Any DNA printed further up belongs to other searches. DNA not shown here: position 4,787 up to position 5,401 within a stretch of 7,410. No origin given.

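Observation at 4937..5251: Stand-alone zinc-ribbon/two-TM membrane protein under a perfect consensus promoter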

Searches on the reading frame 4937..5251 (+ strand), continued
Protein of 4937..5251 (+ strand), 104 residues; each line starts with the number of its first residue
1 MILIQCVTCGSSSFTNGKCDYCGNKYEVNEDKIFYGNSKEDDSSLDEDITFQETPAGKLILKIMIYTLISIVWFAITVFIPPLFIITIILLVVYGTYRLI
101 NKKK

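Call 31: find_encoding_contigs(protein=P0135, flank=6000, max_places=4)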
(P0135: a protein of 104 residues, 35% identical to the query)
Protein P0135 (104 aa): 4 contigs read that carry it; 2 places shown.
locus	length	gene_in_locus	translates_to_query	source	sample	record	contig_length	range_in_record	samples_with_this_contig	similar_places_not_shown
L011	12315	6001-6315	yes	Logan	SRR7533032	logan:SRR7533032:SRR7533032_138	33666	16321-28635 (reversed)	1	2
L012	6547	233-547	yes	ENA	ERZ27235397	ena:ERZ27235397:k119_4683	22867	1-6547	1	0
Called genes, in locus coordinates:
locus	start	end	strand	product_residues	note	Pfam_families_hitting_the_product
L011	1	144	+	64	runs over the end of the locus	-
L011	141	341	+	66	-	-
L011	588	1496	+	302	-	PF13481:AAA_25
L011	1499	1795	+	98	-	-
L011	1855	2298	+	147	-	-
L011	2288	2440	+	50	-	-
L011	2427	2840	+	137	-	-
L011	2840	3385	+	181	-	PF04404:ERF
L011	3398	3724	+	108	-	PF16773:Phage_SSB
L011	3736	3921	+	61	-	PF22130:Phage_gp38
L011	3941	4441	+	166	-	-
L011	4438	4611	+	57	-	-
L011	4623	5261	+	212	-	PF09414:RNA_ligase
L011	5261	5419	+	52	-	-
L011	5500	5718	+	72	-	-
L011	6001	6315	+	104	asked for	-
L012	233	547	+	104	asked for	-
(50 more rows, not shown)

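Call 32: find_encoding_contigs(protein=P0138, flank=6000, max_places=4)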
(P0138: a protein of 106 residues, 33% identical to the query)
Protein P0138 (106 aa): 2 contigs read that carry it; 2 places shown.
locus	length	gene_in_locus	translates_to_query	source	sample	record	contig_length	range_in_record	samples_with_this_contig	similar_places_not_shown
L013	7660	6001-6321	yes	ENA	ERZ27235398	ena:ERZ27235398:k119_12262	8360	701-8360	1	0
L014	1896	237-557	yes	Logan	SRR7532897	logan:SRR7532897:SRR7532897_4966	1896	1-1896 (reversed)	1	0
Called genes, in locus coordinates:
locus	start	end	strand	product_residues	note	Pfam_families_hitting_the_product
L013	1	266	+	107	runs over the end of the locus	-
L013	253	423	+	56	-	PF24185:DUF7413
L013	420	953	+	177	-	PF04404:ERF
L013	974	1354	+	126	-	PF16773:Phage_SSB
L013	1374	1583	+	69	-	PF22130:Phage_gp38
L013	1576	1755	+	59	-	-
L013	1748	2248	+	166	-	-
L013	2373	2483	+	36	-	-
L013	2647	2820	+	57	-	-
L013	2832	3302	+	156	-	PF00583:Acetyltransf_1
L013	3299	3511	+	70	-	-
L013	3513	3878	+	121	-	-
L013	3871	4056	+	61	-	-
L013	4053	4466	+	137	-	-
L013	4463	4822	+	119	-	-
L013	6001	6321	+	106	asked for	-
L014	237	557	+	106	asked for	-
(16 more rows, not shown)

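Call 33: find_encoding_contigs(protein=P0139, flank=6000, max_places=4)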
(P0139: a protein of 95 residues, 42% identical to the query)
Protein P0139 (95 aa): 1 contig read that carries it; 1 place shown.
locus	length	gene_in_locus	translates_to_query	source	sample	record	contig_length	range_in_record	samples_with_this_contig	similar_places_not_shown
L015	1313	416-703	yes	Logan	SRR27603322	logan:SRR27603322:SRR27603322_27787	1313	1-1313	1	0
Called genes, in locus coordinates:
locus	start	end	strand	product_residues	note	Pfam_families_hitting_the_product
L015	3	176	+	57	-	?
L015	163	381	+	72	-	-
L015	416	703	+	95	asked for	-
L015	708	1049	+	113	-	-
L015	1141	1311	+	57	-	?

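Call 35: search_dna_similar(query=P0138, collection=phages, mode=protein, max_rows=15, max_evalue=0.01)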
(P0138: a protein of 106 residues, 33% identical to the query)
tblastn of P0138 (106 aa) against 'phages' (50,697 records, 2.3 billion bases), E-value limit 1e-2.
Records with a match: 309; places in all: 309; records where one place covers at least 80% of the query: 79.
Best place of each record, by identity: 60-80% 126; <60% 183.
By first word of the organism name: Lactococcus 307; Skunavirus 2.
By host as written in the record: Lactococcus lactis 184; Lactococcus lactis subsp. cremoris CA-49 39; - 24; Lactococcus lactis subsp. lactis bv. diacetylactis 13; Lactococcus lactis IL1403 11; Lactococcus lactis SMQ-404 10; Lactococcus lactis subsp. cremoris 6; Lactococcus sp. 4; and 11 more.
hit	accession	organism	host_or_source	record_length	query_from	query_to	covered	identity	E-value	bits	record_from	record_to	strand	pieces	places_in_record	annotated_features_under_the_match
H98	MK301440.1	Lactococcus phage MV10L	Lactococcus lactis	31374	1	106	100%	36.4%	1e-7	53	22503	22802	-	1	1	hypothetical protein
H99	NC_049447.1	Lactococcus phage MV10L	Lactococcus lactis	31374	1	106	100%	36.4%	1e-7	53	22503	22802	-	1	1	hypothetical protein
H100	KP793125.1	Lactococcus phage 936 group phage Phi91127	Lactococcus lactis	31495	1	106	100%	36.4%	1e-7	53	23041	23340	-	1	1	hypothetical protein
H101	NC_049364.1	Lactococcus phage 936 group phage Phi91127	Lactococcus lactis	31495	1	106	100%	36.4%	1e-7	53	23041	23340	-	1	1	hypothetical protein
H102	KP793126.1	Lactococcus phage 936 group phage PhiM.5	Lactococcus lactis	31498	1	106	100%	36.4%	1e-7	53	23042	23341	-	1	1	hypothetical protein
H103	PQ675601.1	Lactococcus phage M50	Lactococcus sp.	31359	1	104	98%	34.6%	1e-5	48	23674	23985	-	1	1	hypothetical protein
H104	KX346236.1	Lactococcus phage 2R14S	Lactococcus lactis subsp. lactis bv. ...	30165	1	85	80%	39.4%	2e-6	100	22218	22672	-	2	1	hypothetical protein (x2)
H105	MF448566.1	Lactococcus phage 63302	Lactococcus lactis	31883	1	85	80%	37.5%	6e-10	60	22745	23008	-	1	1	hypothetical protein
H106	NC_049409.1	Lactococcus phage 63302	Lactococcus lactis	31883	1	85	80%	37.5%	6e-10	60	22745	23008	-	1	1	hypothetical protein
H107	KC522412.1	Lactococcus phage CaseusJM1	Lactococcus lactis subsp. cremoris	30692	1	106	100%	29.2%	9e-5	45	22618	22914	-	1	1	hypothetical protein | HNH endonuclease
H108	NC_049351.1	Lactococcus phage CaseusJM1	Lactococcus lactis subsp. cremoris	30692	1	106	100%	29.2%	9e-5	45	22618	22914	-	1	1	hypothetical protein | HNH endonuclease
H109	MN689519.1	Lactococcus phage CHPC52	Lactococcus lactis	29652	1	85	80%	36.0%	4e-6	49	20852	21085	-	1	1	hypothetical protein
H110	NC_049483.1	Lactococcus phage CHPC52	Lactococcus lactis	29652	1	85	80%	36.0%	4e-6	49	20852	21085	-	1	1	hypothetical protein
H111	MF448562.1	Lactococcus phage 56301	Lactococcus lactis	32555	1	85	80%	34.9%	4e-8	55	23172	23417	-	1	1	hypothetical protein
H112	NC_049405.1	Lactococcus phage 56301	Lactococcus lactis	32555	1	85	80%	34.9%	4e-8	55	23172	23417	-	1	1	hypothetical protein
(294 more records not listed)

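Call 38: search_solved_structures(query=A3, max_evalue=10, show_alignments=2)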
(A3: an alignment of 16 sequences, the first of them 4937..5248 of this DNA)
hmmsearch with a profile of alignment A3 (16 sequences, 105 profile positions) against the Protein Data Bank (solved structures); distinct sequences matched with E-value up to 10: 9.
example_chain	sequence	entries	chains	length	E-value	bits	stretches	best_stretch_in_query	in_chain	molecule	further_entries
7kiy_A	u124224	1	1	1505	0.0078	19.7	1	9-53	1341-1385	Cytoadherence linked asexual protein 3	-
1xjh_A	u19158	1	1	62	0.44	14.1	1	18-30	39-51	33 kDa chaperonin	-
2v4j_B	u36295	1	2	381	1.3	12.6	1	14-28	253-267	SULFITE REDUCTASE, DISSIMILATORY-TYPE SUBUNIT BETA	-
3or2_B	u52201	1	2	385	1.4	12.5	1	13-28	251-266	Sulfite redcutase subunit beta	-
3or1_B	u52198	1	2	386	1.4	12.5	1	13-28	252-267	Sulfite reductase beta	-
1rqg_A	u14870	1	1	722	3.1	11.3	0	5-24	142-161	Methionyl-tRNA synthetase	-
8crt_P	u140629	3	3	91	3.3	11.3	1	45-102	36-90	Glycophorin-B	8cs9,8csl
7mrw_A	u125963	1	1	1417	4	11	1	9-53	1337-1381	Cytoadherence linked asexual protein 3.1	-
7qca_SFF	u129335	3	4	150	8.7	9.9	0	5-28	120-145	Ubiquitin/40s ribosomal protein S27a fusion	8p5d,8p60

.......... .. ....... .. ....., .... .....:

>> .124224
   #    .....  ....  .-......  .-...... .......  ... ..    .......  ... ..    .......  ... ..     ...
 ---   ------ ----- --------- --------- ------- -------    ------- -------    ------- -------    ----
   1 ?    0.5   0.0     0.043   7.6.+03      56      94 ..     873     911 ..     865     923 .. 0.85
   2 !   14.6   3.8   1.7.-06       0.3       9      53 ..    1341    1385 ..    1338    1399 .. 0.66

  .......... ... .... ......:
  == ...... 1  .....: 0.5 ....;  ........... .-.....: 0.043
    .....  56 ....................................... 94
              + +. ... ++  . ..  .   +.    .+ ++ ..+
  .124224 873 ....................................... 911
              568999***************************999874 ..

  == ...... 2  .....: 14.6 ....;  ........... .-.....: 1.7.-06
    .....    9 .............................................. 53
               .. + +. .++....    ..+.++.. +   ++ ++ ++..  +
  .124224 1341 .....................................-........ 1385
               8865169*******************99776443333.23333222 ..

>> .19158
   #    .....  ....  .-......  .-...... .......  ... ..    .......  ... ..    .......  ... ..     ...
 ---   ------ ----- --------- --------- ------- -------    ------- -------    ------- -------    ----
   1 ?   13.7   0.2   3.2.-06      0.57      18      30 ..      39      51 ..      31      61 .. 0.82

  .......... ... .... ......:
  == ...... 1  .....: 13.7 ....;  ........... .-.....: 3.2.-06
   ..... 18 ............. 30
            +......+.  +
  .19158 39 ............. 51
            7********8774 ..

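Call 39: search_protein_families(library=padloc, proteins=[window:4937-5251:+], max_evalue=1)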
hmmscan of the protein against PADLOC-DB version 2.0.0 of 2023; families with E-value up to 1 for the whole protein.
window:4937-5251:+ (104 aa): 1 family
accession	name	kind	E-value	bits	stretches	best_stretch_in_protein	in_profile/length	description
PDLC05059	PDC-S64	-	0.018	12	1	5-43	282-319/339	-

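Call 40: search_protein_families(library=ncbifam, proteins=[window:4937-5251:+], max_evalue=1)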
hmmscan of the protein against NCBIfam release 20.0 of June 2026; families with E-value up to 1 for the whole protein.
window:4937-5251:+ (104 aa): 1 family
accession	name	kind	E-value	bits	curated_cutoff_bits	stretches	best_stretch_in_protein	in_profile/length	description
NF005035.0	PRK06450.1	equivalog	0.026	13.4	301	1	1-40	1-42/338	threonine synthase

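Call 42: predict_structure(alignment_id=A3)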
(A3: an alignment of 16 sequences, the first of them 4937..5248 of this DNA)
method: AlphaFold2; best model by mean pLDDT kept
length: 104 residues; sequences in the alignment: 16
mean_pLDDT: 68.5   pTM: 0.31
mean pLDDT of the five models: 68.5, 68.5, 67.3, 65.0, 64.7
residues with pLDDT >= 90: 26; 70-90: 27; 50-70: 27; < 50: 24
segments of 3 or more residues with pLDDT < 50: 31-53
pLDDT, mean of each block of 10 residues (from residue 1): 61 72 62 38 36 58 88 93 90 87 67
secondary structure, 60 per line:
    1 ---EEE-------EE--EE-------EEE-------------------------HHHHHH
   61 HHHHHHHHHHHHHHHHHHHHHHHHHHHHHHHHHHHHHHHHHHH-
elements in order: E4-6 E27-29 H55-103

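Call 46: fold_search(model_id=the predicted structure, library=viral)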
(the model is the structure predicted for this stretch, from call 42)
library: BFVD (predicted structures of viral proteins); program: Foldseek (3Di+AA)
matches with E <= 10: 34; with E <= 0.001: 2
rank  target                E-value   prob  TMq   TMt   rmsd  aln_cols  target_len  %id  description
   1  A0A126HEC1            1.7e-08  1.00  0.29  0.35   9.4        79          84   75  Uncharacterized protein [Lactococcus phage 936 group phage Phi10.5]
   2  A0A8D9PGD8            2.8e-06  1.00  0.44  0.34  10.1       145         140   39  (no name in the UniProt tables at hand)
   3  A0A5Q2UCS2            6.1e-01  0.51  0.25  0.58   6.9        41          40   32  (no name in the UniProt tables at hand)
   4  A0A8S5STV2            9.5e-01  0.60  0.20  0.17   1.6        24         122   29  DNA-directed RNA polymerase II subunit [Siphoviridae sp. ct8hB11]
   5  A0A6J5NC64            2.0e+00  0.08  0.22  0.15  11.3       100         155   14  Uncharacterized protein [uncultured Caudovirales phage]
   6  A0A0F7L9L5            2.3e+00  0.08  0.23  0.28  16.4        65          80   15  Uncharacterized protein [uncultured marine virus]
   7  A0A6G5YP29            2.4e+00  0.28  0.27  0.56   6.7        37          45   24  (no name in the UniProt tables at hand)
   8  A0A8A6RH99            2.6e+00  0.28  0.23  0.27   2.2        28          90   21  Uncharacterized protein [Salmonella phage STWB21]
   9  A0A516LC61            2.8e+00  0.08  0.24  0.28  17.4        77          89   14  (no name in the UniProt tables at hand)
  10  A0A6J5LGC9            2.8e+00  0.08  0.20  0.29  10.5        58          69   22  Uncharacterized protein [uncultured Caudovirales phage]
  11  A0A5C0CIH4            3.0e+00  0.35  0.23  0.52   1.9        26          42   23  Uncharacterized protein [Salmonella phage SE18]
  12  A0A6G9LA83            3.0e+00  0.35  0.23  0.30   1.8        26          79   23  Uncharacterized protein [Salmonella phage faergetype]
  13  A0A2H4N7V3            3.0e+00  0.10  0.23  0.36  10.7        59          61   22  (no name in the UniProt tables at hand)
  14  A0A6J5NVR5            3.5e+00  0.08  0.21  0.36   7.5        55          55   18  Uncharacterized protein [uncultured Caudovirales phage]
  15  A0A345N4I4            3.5e+00  0.05  0.17  0.15  13.1        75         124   20  (no name in the UniProt tables at hand)
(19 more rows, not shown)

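Call 76: find_related_loci(query=A3, collection=genome_contigs, flank=5000)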
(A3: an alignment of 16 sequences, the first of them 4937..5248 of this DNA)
Query A3 (104 aa) in genome_contigs; peptide patterns used: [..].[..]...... (x = any residue, [..] = any of these).
75 stretches matched a pattern; 8 encode a relative of the query (tblastn E <= 1e-3); 8 distinct loci.
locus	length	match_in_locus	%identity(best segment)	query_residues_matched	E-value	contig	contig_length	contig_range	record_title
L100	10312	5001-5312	100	1-104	3e-67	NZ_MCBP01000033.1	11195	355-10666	Paenibacillus kribbensis strain 6hRe76 Scaffold33_1, whole genome shotgun sequence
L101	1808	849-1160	100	1-104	2e-69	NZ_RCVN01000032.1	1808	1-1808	Staphylococcus pseudoxylosus strain S04009 NODE_32_length_1808_cov_2.889903, whole genome shotgun sequence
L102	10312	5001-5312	100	1-104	3e-67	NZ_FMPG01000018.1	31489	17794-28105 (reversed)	Staphylococcus caeli strain 82B, whole genome shotgun sequence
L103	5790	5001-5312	100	1-104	3e-67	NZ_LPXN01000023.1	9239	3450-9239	Oceanibaculum pacificum strain MCCC 1A02656 contig119, whole genome shotgun sequence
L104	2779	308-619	78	1-104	1e-52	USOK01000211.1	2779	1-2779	uncultured bacterium isolate UMGS1924 genome assembly, contig: NODE_14785_length_2779_cov_3.422907, whole genome shotgun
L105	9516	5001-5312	77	1-104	3e-52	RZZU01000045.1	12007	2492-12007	MAG: Clostridia bacterium isolate INTA.CYC.007 contig-100_4613, whole genome shotgun sequence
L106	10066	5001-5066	55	15-36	2e-5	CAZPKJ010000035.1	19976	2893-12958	MAG TPA_asm: uncultured Flavobacteriaceae bacterium isolate SRP287453_co1_109 genome assembly, contig: NODE_4794_length_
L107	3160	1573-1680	44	9-41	7e-5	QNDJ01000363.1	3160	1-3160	MAG: candidate division KSB1 bacterium isolate B21_G16 B21_Guay16_scaffold_40731, whole genome shotgun sequence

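Call 80: search_protein_families(library=pfam, alignment_id=A3, max_evalue=1)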
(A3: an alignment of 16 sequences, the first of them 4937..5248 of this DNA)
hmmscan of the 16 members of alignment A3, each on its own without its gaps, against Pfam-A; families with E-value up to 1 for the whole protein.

A. member 1, window:4937-5248:+ (104 aa): 3 families
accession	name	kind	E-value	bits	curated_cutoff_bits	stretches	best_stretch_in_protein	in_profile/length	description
PF13248.11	Zn_ribbon_3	-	0.043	13.7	27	1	4-25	3-25/26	zinc-ribbon domain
PF13717.11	Zn_ribbon_4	-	0.3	11.5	30.3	1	19-33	5-19/36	zinc-ribbon domain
PF01428.23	zf-AN1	-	0.39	11.3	27.9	1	8-26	5-23/40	AN1-like Zinc finger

B. families by the number of members that match (of 16 scanned): 27 families (the first 25 are shown)
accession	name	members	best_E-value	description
PF13248.11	Zn_ribbon_3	13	0.0052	zinc-ribbon domain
PF21344.3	Zn_ribbon_LysW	10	0.0049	Alpha-aminoadipate carrier protein LysW-like, globular domain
PF11781.13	Zn_ribbon_RRN7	9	0.0016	Zinc-finger of RNA-polymerase I-specific TFIIB, Rrn7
PF01428.23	zf-AN1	8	0.056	AN1-like Zinc finger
PF13717.11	Zn_ribbon_4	7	0.17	zinc-ribbon domain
PF13912.12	zf-C2H2_6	4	0.36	C2H2-type zinc finger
PF08394.17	Arc_trans_TRASH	3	0.032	Archaeal TRASH domain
PF11672.13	DUF3268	3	0.1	zinc-finger-containing domain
PF08792.16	A2L_zn_ribbon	2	0.027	A2L zinc ribbon domain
PF12898.13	Stc1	2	0.064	Stc1 domain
PF13913.12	zf-C2HC_2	2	0.74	zinc-finger of a C2HC-type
PF11779.13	SPT_ssu-like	1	0.0016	Small subunit of serine palmitoyltransferase-like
PF02150.21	Zn_ribbon_RPB9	1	0.0067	RNA polymerases M/15 Kd subunit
PF04304.18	DUF454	1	0.007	Protein of unknown function (DUF454)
PF05810.19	NinF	1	0.013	NinF protein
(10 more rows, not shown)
